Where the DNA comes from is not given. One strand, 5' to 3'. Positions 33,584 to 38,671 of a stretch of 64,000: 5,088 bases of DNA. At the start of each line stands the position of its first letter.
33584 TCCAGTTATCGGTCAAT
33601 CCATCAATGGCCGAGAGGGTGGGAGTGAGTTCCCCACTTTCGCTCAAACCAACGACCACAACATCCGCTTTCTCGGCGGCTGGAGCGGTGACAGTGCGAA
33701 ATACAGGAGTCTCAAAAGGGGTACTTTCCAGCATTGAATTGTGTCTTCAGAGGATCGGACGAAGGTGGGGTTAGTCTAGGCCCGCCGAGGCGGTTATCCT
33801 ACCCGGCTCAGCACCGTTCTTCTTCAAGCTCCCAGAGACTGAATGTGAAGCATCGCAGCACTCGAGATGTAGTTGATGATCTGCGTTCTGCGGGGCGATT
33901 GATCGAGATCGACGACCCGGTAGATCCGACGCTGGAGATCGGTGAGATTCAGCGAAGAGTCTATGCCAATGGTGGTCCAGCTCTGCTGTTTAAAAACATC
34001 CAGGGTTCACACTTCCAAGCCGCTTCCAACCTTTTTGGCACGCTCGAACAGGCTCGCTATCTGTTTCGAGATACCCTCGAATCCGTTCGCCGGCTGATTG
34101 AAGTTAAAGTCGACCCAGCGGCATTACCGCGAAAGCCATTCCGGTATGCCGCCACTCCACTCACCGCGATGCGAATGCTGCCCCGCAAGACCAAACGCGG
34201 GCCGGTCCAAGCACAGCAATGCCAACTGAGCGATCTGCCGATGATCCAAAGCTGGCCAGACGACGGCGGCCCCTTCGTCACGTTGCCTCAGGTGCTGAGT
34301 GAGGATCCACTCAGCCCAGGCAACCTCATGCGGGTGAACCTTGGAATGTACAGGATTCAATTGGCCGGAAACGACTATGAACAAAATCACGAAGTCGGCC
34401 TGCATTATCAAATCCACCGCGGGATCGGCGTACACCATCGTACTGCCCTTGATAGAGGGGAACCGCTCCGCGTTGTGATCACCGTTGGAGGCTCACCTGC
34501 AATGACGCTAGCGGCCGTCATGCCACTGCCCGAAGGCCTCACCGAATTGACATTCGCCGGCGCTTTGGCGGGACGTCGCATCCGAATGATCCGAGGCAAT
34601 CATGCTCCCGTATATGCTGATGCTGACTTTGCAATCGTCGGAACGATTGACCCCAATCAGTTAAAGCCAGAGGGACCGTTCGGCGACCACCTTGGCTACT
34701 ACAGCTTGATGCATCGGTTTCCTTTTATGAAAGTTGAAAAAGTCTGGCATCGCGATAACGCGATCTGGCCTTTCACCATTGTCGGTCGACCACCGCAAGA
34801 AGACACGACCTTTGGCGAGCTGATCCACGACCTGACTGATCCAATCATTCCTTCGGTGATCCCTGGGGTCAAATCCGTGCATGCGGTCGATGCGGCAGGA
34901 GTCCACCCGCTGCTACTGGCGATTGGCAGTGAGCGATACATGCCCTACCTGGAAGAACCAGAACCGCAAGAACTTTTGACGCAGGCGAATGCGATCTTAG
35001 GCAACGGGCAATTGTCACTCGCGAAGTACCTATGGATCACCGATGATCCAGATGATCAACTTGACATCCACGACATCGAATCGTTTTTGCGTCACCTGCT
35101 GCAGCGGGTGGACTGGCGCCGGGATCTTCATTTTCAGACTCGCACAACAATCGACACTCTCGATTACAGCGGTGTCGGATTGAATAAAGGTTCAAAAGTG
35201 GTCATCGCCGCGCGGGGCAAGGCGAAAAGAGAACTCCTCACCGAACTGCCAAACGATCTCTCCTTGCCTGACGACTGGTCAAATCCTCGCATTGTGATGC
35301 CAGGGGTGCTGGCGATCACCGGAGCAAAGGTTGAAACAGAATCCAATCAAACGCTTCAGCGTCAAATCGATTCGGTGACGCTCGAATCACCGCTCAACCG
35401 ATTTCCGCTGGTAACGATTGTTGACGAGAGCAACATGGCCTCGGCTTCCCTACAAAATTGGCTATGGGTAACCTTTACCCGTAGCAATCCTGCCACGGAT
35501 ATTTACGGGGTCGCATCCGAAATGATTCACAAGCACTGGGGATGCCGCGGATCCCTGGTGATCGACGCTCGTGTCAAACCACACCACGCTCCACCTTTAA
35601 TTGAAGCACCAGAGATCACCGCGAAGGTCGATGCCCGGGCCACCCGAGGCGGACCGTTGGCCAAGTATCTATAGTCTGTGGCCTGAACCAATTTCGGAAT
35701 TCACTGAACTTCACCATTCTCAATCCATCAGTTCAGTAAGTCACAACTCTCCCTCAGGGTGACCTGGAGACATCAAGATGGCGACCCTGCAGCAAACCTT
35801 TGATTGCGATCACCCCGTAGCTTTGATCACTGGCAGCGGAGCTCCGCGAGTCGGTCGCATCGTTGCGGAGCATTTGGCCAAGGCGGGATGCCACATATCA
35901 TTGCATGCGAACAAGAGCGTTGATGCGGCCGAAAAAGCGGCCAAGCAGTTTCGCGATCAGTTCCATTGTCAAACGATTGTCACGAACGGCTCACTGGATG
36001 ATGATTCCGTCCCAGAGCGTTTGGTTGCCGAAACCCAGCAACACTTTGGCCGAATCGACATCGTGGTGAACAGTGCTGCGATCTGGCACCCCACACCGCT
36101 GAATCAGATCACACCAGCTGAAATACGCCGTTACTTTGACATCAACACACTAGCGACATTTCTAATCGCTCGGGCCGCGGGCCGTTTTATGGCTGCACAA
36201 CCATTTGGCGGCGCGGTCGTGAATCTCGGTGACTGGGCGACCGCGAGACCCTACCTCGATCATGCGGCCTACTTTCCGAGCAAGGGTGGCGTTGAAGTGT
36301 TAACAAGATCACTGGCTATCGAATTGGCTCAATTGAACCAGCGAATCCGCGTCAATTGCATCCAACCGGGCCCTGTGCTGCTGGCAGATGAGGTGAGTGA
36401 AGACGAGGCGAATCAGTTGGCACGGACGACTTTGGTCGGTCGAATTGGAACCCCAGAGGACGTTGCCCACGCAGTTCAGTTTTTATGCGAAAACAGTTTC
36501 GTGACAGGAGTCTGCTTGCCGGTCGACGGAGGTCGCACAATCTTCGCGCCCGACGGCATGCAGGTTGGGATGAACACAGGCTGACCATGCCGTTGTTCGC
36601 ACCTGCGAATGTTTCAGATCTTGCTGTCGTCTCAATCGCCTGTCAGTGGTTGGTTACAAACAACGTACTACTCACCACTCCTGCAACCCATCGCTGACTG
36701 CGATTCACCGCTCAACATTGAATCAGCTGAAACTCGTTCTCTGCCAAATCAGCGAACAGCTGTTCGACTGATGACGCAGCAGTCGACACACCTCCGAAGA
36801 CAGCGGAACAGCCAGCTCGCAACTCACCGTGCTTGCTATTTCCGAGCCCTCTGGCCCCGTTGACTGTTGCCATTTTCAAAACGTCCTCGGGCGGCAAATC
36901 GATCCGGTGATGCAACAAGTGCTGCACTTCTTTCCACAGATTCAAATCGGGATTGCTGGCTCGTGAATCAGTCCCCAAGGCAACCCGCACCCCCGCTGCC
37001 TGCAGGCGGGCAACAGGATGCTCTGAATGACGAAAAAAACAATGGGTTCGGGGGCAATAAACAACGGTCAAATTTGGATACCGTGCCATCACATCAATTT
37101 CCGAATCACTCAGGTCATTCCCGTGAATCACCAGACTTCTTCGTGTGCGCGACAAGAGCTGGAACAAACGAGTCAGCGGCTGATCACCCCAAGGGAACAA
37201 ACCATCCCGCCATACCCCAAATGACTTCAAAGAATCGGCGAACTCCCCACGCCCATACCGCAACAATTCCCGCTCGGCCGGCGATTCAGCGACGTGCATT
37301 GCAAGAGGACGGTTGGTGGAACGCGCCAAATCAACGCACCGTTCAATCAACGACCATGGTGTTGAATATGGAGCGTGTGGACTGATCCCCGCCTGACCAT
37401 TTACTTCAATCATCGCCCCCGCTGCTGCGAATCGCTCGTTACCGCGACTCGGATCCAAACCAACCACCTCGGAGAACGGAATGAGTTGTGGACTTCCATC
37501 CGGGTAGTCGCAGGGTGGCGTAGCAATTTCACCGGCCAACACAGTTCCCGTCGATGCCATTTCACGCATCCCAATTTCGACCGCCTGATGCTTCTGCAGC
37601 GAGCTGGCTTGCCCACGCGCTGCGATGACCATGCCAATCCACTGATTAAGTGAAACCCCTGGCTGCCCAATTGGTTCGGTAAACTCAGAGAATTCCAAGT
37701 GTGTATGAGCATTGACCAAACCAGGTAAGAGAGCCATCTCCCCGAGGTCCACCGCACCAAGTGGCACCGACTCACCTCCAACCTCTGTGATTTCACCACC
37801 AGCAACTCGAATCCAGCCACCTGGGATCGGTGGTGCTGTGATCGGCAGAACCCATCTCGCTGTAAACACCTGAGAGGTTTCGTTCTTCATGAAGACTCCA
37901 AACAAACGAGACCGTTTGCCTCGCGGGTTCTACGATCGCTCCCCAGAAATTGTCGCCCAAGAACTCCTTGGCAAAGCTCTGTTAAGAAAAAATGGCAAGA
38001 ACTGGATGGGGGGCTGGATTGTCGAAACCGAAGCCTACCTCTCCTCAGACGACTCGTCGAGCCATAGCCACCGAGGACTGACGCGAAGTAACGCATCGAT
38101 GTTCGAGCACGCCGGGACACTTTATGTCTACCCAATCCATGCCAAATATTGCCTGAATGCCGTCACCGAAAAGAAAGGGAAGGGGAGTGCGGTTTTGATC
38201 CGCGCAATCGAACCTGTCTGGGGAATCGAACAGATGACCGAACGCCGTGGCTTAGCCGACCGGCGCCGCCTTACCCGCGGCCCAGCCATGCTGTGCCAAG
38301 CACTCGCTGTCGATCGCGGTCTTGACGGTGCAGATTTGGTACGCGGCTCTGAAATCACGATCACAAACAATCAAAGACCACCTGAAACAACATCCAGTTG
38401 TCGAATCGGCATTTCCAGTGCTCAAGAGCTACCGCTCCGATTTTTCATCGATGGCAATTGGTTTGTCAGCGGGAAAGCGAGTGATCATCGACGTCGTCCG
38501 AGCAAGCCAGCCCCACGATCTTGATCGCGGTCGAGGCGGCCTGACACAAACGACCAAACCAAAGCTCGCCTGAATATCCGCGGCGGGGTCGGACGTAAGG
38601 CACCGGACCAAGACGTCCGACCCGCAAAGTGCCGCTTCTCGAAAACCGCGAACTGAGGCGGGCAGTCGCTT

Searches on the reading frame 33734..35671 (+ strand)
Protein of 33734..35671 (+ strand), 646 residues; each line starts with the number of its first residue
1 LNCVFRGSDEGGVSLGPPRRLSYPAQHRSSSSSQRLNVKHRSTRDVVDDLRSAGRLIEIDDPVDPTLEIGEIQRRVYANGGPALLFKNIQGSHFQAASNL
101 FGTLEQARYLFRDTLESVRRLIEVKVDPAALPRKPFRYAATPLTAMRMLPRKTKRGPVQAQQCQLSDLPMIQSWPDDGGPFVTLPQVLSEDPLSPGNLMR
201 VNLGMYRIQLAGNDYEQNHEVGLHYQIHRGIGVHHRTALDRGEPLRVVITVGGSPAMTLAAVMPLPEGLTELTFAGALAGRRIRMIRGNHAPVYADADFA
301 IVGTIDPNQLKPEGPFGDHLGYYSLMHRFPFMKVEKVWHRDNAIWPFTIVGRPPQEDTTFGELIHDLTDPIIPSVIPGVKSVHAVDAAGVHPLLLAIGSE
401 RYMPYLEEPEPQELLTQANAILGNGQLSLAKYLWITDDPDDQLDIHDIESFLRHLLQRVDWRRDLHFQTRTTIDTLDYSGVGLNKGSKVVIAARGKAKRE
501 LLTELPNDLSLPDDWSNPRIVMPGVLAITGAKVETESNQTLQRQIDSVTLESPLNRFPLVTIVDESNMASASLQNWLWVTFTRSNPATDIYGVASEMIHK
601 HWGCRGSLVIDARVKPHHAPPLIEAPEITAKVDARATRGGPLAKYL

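Call 54: search_protein_families(library=pfam, proteins=[window:33734-35671:+], max_evalue=0.001)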
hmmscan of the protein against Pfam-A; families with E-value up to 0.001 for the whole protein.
window:33734-35671:+ (646 aa): 3 families
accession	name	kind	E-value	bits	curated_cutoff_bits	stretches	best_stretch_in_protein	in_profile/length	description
PF01977.22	UbiD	-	5.3e-65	218.9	23.3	1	154-353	6-206/206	3-octaprenyl-4-hydroxybenzoate carboxy-lyase Rift-related domain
PF20696.2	UbiD_C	-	4.6e-33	114.4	24.2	1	359-493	2-127/127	3-octaprenyl-4-hydroxybenzoate carboxy-lyase C-terminal domain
PF20695.2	UbiD_N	-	3.2e-22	78.9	24.3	1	47-123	1-76/78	3-octaprenyl-4-hydroxybenzoate carboxy-lyase N-terminal domain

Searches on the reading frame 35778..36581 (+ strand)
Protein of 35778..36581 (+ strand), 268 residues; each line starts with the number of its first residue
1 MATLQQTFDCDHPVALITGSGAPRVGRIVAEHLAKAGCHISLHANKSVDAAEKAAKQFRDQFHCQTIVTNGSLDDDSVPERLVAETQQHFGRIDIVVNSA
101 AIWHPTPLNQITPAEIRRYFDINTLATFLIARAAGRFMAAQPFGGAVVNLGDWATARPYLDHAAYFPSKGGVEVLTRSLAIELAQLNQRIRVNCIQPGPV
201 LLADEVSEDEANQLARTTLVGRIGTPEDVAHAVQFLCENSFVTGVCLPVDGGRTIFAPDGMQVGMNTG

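Call 54: search_protein_families(library=pfam, proteins=[window:35778-36581:+], max_evalue=0.001)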
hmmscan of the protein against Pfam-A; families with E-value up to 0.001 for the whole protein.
window:35778-36581:+ (268 aa): 4 families
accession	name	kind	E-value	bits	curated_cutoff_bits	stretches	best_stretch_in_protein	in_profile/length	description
PF13561.12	adh_short_C2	-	3.3e-43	148.4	27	1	25-253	8-235/236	Enoyl-(Acyl carrier protein) reductase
PF00106.31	adh_short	-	1.4e-33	116.5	26.6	1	14-201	2-183/195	short chain dehydrogenase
PF23441.1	SDR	-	4.3e-07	30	27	1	39-253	34-255/258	SDR-like rossmann domain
PF08659.16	KR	-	2.1e-05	24.9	22.6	1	16-121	4-110/180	KR domain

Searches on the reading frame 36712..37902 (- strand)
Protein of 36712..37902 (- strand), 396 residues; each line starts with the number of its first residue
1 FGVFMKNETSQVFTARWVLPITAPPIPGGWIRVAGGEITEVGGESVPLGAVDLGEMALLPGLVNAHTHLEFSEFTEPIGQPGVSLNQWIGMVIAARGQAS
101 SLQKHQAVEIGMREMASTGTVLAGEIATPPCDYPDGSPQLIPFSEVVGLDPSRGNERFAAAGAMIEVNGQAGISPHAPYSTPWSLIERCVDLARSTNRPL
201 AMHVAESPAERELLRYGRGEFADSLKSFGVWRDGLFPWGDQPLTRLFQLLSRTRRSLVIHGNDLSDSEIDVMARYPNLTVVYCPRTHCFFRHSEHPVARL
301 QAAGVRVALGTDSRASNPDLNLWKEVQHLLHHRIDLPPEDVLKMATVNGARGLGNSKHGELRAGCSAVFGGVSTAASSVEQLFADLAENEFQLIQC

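Call 54: search_protein_families(library=pfam, proteins=[window:36712-37902:-], max_evalue=0.001)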
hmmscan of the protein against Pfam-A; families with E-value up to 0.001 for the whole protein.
window:36712-37902:- (396 aa): 2 families
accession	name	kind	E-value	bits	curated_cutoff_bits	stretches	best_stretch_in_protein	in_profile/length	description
PF01979.26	Amidohydro_1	-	1e-27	97.7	25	1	58-369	2-315/345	Amidohydrolase family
PF07969.17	Amidohydro_3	-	1.9e-10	41.2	29.7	1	262-367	341-439/472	Amidohydrolase family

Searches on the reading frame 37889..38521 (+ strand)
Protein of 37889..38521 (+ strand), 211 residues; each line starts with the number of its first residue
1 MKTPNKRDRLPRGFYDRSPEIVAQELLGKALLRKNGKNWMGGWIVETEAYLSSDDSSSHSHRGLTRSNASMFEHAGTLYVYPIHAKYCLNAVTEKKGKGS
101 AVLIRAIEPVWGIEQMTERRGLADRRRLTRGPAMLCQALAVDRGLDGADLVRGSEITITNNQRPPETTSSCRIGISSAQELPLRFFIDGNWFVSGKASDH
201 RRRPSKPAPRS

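Call 54: search_protein_families(library=pfam, proteins=[window:37889-38521:+], max_evalue=0.001)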
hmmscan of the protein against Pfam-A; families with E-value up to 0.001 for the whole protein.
window:37889-38521:+ (211 aa): 1 family
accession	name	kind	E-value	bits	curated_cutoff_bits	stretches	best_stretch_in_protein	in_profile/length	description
PF02245.21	Pur_DNA_glyco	-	3.3e-59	199.7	27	1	14-190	2-180/181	Methylpurine-DNA glycosylase (MPG)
